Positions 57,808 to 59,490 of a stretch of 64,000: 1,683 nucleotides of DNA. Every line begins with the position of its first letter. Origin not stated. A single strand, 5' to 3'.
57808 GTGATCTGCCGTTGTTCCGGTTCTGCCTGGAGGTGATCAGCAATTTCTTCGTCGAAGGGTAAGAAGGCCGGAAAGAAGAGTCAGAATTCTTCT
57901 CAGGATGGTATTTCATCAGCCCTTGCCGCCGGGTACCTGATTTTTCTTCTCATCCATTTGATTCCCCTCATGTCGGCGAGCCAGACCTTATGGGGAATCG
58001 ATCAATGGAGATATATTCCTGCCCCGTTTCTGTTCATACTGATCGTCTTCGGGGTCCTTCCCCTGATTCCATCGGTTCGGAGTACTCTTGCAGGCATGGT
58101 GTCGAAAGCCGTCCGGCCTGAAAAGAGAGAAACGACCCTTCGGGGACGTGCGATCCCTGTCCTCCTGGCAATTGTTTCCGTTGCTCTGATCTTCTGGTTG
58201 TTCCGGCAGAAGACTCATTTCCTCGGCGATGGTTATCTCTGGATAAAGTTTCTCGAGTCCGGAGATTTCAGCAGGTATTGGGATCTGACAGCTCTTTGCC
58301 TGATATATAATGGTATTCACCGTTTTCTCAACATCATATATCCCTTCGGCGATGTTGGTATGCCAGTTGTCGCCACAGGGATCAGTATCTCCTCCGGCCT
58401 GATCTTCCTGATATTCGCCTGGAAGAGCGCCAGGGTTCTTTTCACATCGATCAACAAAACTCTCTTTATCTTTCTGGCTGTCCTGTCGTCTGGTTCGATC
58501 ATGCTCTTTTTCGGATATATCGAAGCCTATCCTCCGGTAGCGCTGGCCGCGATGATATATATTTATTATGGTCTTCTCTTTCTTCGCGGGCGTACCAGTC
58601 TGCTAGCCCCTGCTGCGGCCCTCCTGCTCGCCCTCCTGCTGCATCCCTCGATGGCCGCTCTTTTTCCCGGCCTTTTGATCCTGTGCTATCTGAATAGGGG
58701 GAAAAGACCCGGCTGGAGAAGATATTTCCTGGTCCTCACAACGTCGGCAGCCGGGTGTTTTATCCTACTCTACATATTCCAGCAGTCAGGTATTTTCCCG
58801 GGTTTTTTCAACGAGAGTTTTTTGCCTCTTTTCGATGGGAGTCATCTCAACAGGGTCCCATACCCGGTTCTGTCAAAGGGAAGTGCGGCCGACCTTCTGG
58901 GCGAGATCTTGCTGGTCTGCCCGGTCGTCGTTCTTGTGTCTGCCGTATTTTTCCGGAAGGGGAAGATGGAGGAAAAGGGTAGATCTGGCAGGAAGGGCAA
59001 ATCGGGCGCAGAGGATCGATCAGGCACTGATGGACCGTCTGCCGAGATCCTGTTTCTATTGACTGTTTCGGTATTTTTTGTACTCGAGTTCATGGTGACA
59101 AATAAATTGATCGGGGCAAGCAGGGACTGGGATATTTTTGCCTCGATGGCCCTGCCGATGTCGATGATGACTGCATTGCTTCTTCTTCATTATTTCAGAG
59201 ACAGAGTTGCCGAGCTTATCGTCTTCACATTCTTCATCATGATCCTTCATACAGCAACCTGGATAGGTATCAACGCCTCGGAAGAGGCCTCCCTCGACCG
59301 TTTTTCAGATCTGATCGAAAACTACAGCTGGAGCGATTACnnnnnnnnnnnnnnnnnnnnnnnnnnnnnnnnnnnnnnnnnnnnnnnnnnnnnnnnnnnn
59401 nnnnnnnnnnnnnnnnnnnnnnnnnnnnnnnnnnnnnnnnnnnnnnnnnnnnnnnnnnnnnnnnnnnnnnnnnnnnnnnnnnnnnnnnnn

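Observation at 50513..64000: Three paralogous-architecture polytopic membrane proteins with TPR tails flanking Wzz-like and O-antigen-ligase-like genes: a candidate GT-C-type glycosylation system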

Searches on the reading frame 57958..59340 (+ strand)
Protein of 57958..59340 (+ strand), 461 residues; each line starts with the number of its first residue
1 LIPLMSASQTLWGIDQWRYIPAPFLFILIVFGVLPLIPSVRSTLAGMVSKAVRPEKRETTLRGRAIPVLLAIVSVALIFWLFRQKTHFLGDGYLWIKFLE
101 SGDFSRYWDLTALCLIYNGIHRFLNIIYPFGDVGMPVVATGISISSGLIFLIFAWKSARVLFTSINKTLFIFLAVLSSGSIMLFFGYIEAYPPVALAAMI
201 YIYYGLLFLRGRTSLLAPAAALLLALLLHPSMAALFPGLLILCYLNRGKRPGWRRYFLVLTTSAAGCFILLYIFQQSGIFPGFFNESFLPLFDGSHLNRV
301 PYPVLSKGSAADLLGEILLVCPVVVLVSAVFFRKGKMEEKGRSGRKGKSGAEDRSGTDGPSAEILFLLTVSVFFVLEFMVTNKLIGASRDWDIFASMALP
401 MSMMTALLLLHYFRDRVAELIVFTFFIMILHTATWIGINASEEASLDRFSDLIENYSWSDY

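Call 6: search_protein_families(library=pfam, proteins=[window:57958-59340:+], max_evalue=10)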
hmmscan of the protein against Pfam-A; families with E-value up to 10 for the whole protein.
window:57958-59340:+ (461 aa): 1 family
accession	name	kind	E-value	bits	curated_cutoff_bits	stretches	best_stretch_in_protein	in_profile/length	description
PF01391.23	Collagen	-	1.1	9.6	27.2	1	339-359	35-55/60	Collagen triple helix repeat (20 copies)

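Call 14: search_solved_structures(query=window:57958-59340:+, max_evalue=10)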
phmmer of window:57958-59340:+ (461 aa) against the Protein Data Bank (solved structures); distinct sequences matched with E-value up to 10: 0.

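Call 15: find_homologous_proteins(query=window:57958-59340:+, max_evalue=0.001)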
Query window:57958-59340:+ (461 aa): 38 proteins with E <= 0.001 among 8000 candidates.
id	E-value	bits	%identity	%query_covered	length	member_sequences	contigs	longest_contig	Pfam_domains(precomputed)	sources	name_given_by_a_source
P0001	8.5e-298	1006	100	99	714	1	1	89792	PF13431.13,PF23914.2,PF13414.13,PF13176.13,PF13428.13,PF13374.13,PF14559.13,PF24575.2,PF13371.13,PF00515.35,PF12895.14,PF13424.13,PF13432.13,PF13181.13,PF14561.13,PF07719.24,PF13174.13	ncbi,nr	ncbi:MAG: tetratricopeptide repeat protein [Bacteroidales bacterium]|nr:tetratricopeptide repeat pro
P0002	2.1e-117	411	45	100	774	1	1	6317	PF13414.13,PF13374.13,PF07721.21,PF24575.2,PF25068.3,PF00515.35,PF13424.13,PF14561.13,PF07719.24,PF13174.13,PF20308.5,PF25063.1,PF13431.13,PF23914.2,PF13176.13,PF13428.13,PF25064.2,PF14559.13,PF13371.13,PF17874.8,PF12895.14,PF21033.5,PF13432.13,PF13181.13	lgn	-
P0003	8.0e-115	403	46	100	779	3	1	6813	PF25063.1,PF13431.13,PF23914.2,PF13414.13,PF25058.2,PF13176.13,PF13428.13,PF13374.13,PF07721.21,PF14559.13,PF24575.2,PF13371.13,PF00515.35,PF12895.14,PF13424.13,PF21033.5,PF13432.13,PF13181.13,PF14561.13,PF07719.24,PF13174.13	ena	-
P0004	6.0e-114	400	44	100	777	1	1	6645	PF25060.1,PF13414.13,PF12569.15,PF13374.13,PF07721.21,PF24575.2,PF00515.35,PF13424.13,PF28559.1,PF13429.13,PF14561.13,PF07719.24,PF13174.13,PF20308.5,PF25063.1,PF13431.13,PF23914.2,PF25062.2,PF25058.2,PF13176.13,PF13428.13,PF25064.2,PF14559.13,PF13371.13,PF12895.14,PF21033.5,PF13432.13,PF13181.13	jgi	jgi:tetratricopeptide (TPR) repeat protein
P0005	1.9e-112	395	45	100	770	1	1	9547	PF25060.1,PF13414.13,PF01535.27,PF12569.15,PF13374.13,PF07721.21,PF24575.2,PF00515.35,PF13424.13,PF28559.1,PF13429.13,PF14561.13,PF07719.24,PF13174.13,PF20308.5,PF13431.13,PF23914.2,PF25058.2,PF13176.13,PF13428.13,PF14559.13,PF13371.13,PF12895.14,PF21033.5,PF13432.13,PF13181.13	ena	-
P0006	1.1e-110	389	43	100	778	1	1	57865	PF25060.1,PF13414.13,PF12569.15,PF13374.13,PF07721.21,PF24575.2,PF00515.35,PF13424.13,PF13429.13,PF14561.13,PF07719.24,PF13174.13,PF20308.5,PF25063.1,PF13431.13,PF23914.2,PF25062.2,PF25058.2,PF13176.13,PF13428.13,PF14559.13,PF13371.13,PF17874.8,PF12895.14,PF21033.5,PF13432.13,PF13181.13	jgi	-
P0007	1.4e-101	359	43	99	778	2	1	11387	PF25063.1,PF13431.13,PF23914.2,PF25062.2,PF13414.13,PF13176.13,PF12569.15,PF13428.13,PF25064.2,PF13374.13,PF07721.21,PF14559.13,PF24575.2,PF13371.13,PF00515.35,PF12895.14,PF13424.13,PF21033.5,PF13432.13,PF13181.13,PF14561.13,PF07719.24,PF13174.13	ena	-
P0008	4.0e-98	348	45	83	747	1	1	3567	PF25063.1,PF13431.13,PF23914.2,PF25062.2,PF13414.13,PF25058.2,PF13176.13,PF12569.15,PF13428.13,PF13374.13,PF07721.21,PF14559.13,PF24575.2,PF13371.13,PF00515.35,PF12895.14,PF13424.13,PF21033.5,PF13432.13,PF13181.13,PF14561.13,PF07719.24,PF13174.13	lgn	-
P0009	1.2e-83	300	39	100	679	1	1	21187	PF14559.13,PF13431.13,PF23914.2,PF13371.13,PF13424.13,PF13432.13,PF13428.13,PF07719.24,PF13174.13,PF13374.13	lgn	-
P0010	4.4e-83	298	36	100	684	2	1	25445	PF14559.13,PF13431.13,PF00515.35,PF12895.14,PF13424.13,PF13176.13,PF21033.5,PF13432.13,PF13428.13,PF13181.13,PF07719.24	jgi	jgi:tetratricopeptide (TPR) repeat protein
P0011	1.3e-82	297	40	98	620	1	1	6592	PF14559.13,PF13424.13,PF13432.13,PF13428.13,PF13181.13,PF07719.24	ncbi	-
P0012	6.6e-81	291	38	100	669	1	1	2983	PF13431.13,PF13176.13,PF13428.13,PF13374.13,PF14559.13,PF00515.35,PF12895.14,PF13424.13,PF21033.5,PF13432.13,PF13181.13,PF07719.24,PF13174.13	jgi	-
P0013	3.9e-79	285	36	97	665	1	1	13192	PF13431.13,PF13414.13,PF13176.13,PF13428.13,PF13374.13,PF07721.21,PF14559.13,PF00515.35,PF12895.14,PF13424.13,PF21033.5,PF13432.13,PF13181.13,PF07719.24,PF13174.13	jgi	jgi:Flp pilus assembly protein TadD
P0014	1.1e-77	280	37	100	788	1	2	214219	PF03704.24,PF13431.13,PF23914.2,PF13414.13,PF13176.13,PF13428.13,PF25064.2,PF13374.13,PF14559.13,PF24575.2,PF13371.13,PF00515.35,PF22860.3,PF12895.14,PF13424.13,PF21033.5,PF13432.13,PF13181.13,PF14561.13,PF07719.24,PF13174.13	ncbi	ncbi:tetratricopeptide repeat protein [candidate division KSB1 bacterium]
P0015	1.1e-77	280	37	99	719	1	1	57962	PF13431.13,PF13414.13,PF13176.13,PF12569.15,PF13428.13,PF13374.13,PF14559.13,PF00515.35,PF12895.14,PF13424.13,PF13432.13,PF13181.13,PF14561.13,PF07719.24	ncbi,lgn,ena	-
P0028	5.9e-20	90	26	98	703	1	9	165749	PF13431.13,PF23914.2,PF13414.13,PF13176.13,PF13428.13,PF13374.13,PF14559.13,PF13371.13,PF00515.35,PF12895.14,PF13424.13,PF21033.5,PF13432.13,PF13429.13,PF13181.13,PF07719.24,PF13174.13,PF20308.5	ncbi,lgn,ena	-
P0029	1.9e-19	88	26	99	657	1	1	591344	PF13431.13,PF13414.13,PF13176.13,PF13428.13,PF13374.13,PF14559.13,PF13371.13,PF00515.35,PF13424.13,PF21033.5,PF13432.13,PF13181.13,PF07719.24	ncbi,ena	-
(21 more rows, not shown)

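Call 27: find_encoding_contigs(protein=P0001, flank=10000, max_places=3)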
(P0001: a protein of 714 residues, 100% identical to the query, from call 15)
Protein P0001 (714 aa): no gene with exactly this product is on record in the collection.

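Call 28: find_encoding_contigs(protein=P0006, flank=10000, max_places=3)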
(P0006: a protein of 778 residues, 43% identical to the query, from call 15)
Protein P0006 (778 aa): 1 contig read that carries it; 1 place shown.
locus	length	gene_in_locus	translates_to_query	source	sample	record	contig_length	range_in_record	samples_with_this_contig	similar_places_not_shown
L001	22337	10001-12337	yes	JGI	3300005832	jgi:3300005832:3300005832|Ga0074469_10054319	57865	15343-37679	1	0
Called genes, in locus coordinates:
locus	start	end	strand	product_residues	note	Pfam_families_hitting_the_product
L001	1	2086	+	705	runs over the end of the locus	PF12969:DUF3857, PF01841:Transglut_core (weak)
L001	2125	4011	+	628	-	PF12969:DUF3857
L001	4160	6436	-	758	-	PF19313:DUF5916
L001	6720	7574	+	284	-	PF17957:Big_7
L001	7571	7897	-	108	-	PF13620:CarboxypepD_reg, PF13715:CarbopepD_reg_2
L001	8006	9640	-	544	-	PF03577:Peptidase_C69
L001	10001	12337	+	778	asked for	PF13432:TPR_16, PF14559:TPR_19, PF13432:TPR_16 (weak), PF14559:TPR_19 (weak), PF13432:TPR_16 (weak), PF00515:TPR_1, PF07719:TPR_2 (weak), PF13181:TPR_8 (weak), +23 more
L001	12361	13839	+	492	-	PF13231:PMT_2 (weak)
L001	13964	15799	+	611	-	PF03572:Peptidase_S41 (weak)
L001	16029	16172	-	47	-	-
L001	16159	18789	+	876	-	PF13620:CarboxypepD_reg, PF13715:CarbopepD_reg_2, PF07715:Plug (weak), PF00593:TonB_dep_Rec_b-barrel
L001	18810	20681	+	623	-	-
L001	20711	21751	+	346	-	-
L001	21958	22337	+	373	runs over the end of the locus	PF01625:PMSR, PF01641:SelR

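Call 37: search_solved_structures(query=A3, max_evalue=10, show_alignments=3)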
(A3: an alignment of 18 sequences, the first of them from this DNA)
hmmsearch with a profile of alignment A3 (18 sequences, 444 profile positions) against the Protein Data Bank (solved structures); distinct sequences matched with E-value up to 10: 0.

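Call 38: search_protein_families(library=pfam, alignment_id=A3, max_evalue=1)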
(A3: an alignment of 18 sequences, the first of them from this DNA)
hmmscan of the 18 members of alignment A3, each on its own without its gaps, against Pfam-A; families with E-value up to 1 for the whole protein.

A. member 1, seq(445 aa): 0 families

B. families by the number of members that match (of 18 scanned): 8 families
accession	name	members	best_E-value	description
PF13231.12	PMT_2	3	7.4e-06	Dolichyl-phosphate-mannose-protein mannosyltransferase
PF14150.11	YesK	1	0.0015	YesK-like protein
PF23396.1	DUF7103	1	0.02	Family of unknown function (DUF7103)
PF14897.12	EpsG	1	0.077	EpsG family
PF21525.2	Nlp36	1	0.084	Neuropeptide-like peptide 36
PF20479.3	TMEM128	1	0.13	TMEM128 protein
PF02939.21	UcrQ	1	0.17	UcrQ family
PF05421.16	DUF751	1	0.26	Protein of unknown function (DUF751)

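Call 47: search_protein_representatives(alignment_id=A3)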
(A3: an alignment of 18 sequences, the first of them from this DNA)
Query: 18 sequences, 444 profile positions. Proteins with E-value up to 0.001 (for the whole library): 5012; up to 1e-10: 4128; up to 1e-30: 2377. The best 150 are listed.
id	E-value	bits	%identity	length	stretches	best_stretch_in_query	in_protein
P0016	7.6e-159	545.7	-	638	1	3-444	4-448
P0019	1.2e-155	535.2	-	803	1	3-444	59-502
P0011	5.2e-154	529.8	-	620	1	6-444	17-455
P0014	1.1e-151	522.2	-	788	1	1-444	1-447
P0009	2.4e-151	521.0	-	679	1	1-444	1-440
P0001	5.0e-149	513.4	-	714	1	26-444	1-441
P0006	6.6e-145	499.8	-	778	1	11-443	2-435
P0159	8.9e-144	496.1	-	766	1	6-444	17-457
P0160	2.1e-140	485.0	-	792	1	5-444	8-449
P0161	4.0e-140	484.0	-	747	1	6-444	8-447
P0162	3.9e-137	474.2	-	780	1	3-444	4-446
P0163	2.0e-136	471.9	-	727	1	3-444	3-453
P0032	5.6e-136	470.4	-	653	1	5-444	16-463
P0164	3.7e-135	467.7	-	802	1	10-444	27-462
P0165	2.6e-131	455.0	-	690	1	39-444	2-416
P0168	1.6e-119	416.1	-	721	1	1-444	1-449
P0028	5.2e-109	381.5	-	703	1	1-443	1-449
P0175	3.7e-100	352.3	-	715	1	3-444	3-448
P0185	1.0e-93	331.1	-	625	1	7-444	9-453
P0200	1.7e-89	317.2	-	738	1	12-443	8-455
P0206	3.9e-88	312.7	-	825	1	11-444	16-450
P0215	8.0e-86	305.1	-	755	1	4-444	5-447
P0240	5.2e-83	295.8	-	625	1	9-444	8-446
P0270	2.5e-80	287.0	-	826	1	11-444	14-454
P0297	1.7e-78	280.9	-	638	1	4-443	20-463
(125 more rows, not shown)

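Call 50: find_homologous_proteins(query=A3, max_evalue=1e-10)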
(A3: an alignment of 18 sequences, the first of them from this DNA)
Query A3 (18 sequences) (445 aa, profile of the alignment): 45 proteins with E <= 1e-10 among 8000 candidates.
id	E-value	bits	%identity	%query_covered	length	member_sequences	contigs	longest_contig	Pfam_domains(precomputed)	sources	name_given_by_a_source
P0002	2.4e-161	556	45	100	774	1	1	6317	PF13414.13,PF13374.13,PF07721.21,PF24575.2,PF25068.3,PF00515.35,PF13424.13,PF14561.13,PF07719.24,PF13174.13,PF20308.5,PF25063.1,PF13431.13,PF23914.2,PF13176.13,PF13428.13,PF25064.2,PF14559.13,PF13371.13,PF17874.8,PF12895.14,PF21033.5,PF13432.13,PF13181.13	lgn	-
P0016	2.4e-158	546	36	100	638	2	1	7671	PF14559.13,PF13431.13,PF13371.13,PF00515.35,PF13424.13,PF13432.13,PF13428.13,PF13181.13,PF07719.24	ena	-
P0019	3.7e-155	535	35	100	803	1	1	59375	PF13431.13,PF13414.13,PF13176.13,PF13428.13,PF13374.13,PF14559.13,PF13371.13,PF00515.35,PF13424.13,PF13432.13,PF13181.13,PF07719.24,PF13174.13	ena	-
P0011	1.6e-153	530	40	97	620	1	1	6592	PF14559.13,PF13424.13,PF13432.13,PF13428.13,PF13181.13,PF07719.24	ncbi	-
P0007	1.7e-153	530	43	99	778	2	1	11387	PF25063.1,PF13431.13,PF23914.2,PF25062.2,PF13414.13,PF13176.13,PF12569.15,PF13428.13,PF25064.2,PF13374.13,PF07721.21,PF14559.13,PF24575.2,PF13371.13,PF00515.35,PF12895.14,PF13424.13,PF21033.5,PF13432.13,PF13181.13,PF14561.13,PF07719.24,PF13174.13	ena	-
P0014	3.4e-151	522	37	100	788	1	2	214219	PF03704.24,PF13431.13,PF23914.2,PF13414.13,PF13176.13,PF13428.13,PF25064.2,PF13374.13,PF14559.13,PF24575.2,PF13371.13,PF00515.35,PF22860.3,PF12895.14,PF13424.13,PF21033.5,PF13432.13,PF13181.13,PF14561.13,PF07719.24,PF13174.13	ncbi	ncbi:tetratricopeptide repeat protein [candidate division KSB1 bacterium]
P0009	7.5e-151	521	40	100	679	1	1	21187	PF14559.13,PF13431.13,PF23914.2,PF13371.13,PF13424.13,PF13432.13,PF13428.13,PF07719.24,PF13174.13,PF13374.13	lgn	-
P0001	1.6e-148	513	100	99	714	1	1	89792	PF13431.13,PF23914.2,PF13414.13,PF13176.13,PF13428.13,PF13374.13,PF14559.13,PF24575.2,PF13371.13,PF00515.35,PF12895.14,PF13424.13,PF13432.13,PF13181.13,PF14561.13,PF07719.24,PF13174.13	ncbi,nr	ncbi:MAG: tetratricopeptide repeat protein [Bacteroidales bacterium]|nr:tetratricopeptide repeat pro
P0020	2.5e-148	513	37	100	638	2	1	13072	PF14559.13,PF13431.13,PF13432.13,PF13428.13,PF13181.13,PF07719.24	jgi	-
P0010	3.6e-147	509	36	99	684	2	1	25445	PF14559.13,PF13431.13,PF00515.35,PF12895.14,PF13424.13,PF13176.13,PF21033.5,PF13432.13,PF13428.13,PF13181.13,PF07719.24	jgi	jgi:tetratricopeptide (TPR) repeat protein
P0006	2.1e-144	500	43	99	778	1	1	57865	PF25060.1,PF13414.13,PF12569.15,PF13374.13,PF07721.21,PF24575.2,PF00515.35,PF13424.13,PF13429.13,PF14561.13,PF07719.24,PF13174.13,PF20308.5,PF25063.1,PF13431.13,PF23914.2,PF25062.2,PF25058.2,PF13176.13,PF13428.13,PF14559.13,PF13371.13,PF17874.8,PF12895.14,PF21033.5,PF13432.13,PF13181.13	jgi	-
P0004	3.5e-143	496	44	99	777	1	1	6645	PF25060.1,PF13414.13,PF12569.15,PF13374.13,PF07721.21,PF24575.2,PF00515.35,PF13424.13,PF28559.1,PF13429.13,PF14561.13,PF07719.24,PF13174.13,PF20308.5,PF25063.1,PF13431.13,PF23914.2,PF25062.2,PF25058.2,PF13176.13,PF13428.13,PF25064.2,PF14559.13,PF13371.13,PF12895.14,PF21033.5,PF13432.13,PF13181.13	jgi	jgi:tetratricopeptide (TPR) repeat protein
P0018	3.5e-141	489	36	100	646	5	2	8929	PF13431.13,PF13176.13,PF13428.13,PF13374.13,PF14559.13,PF13371.13,PF00515.35,PF12895.14,PF13424.13,PF13432.13,PF13181.13,PF07719.24,PF13174.13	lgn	-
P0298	5.8e-140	485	42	100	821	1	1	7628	PF13414.13,PF12569.15,PF13374.13,PF24575.2,PF00515.35,PF13424.13,PF28559.1,PF13429.13,PF14561.13,PF07719.24,PF13174.13,PF20308.5,PF25063.1,PF13431.13,PF23914.2,PF25062.2,PF13176.13,PF13428.13,PF25064.2,PF14559.13,PF13371.13,PF12895.14,PF21033.5,PF13432.13,PF13181.13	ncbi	-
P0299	1.4e-139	484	44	100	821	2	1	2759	PF03704.24,PF13414.13,PF01535.27,PF12569.15,PF13374.13,PF07721.21,PF24575.2,PF00515.35,PF13424.13,PF13429.13,PF14561.13,PF07719.24,PF13174.13,PF20308.5,PF25063.1,PF13431.13,PF23914.2,PF25062.2,PF25058.2,PF13176.13,PF13428.13,PF25064.2,PF14559.13,PF13371.13,PF12895.14,PF21033.5,PF13432.13,PF13181.13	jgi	jgi:tetratricopeptide (TPR) repeat protein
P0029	7.1e-123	429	25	99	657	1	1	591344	PF13431.13,PF13414.13,PF13176.13,PF13428.13,PF13374.13,PF14559.13,PF13371.13,PF00515.35,PF13424.13,PF21033.5,PF13432.13,PF13181.13,PF07719.24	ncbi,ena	-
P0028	1.6e-108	382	26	98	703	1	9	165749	PF13431.13,PF23914.2,PF13414.13,PF13176.13,PF13428.13,PF13374.13,PF14559.13,PF13371.13,PF00515.35,PF12895.14,PF13424.13,PF21033.5,PF13432.13,PF13429.13,PF13181.13,PF07719.24,PF13174.13,PF20308.5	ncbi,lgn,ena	-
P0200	5.2e-89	317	24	63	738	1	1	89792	PF25063.1,PF13431.13,PF23914.2,PF13414.13,PF13176.13,PF13428.13,PF25064.2,PF14559.13,PF24575.2,PF13371.13,PF00515.35,PF12895.14,PF13424.13,PF13432.13,PF13181.13,PF07719.24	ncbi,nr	ncbi:MAG: tetratricopeptide repeat protein [Bacteroidales bacterium]|nr:tetratricopeptide repeat pro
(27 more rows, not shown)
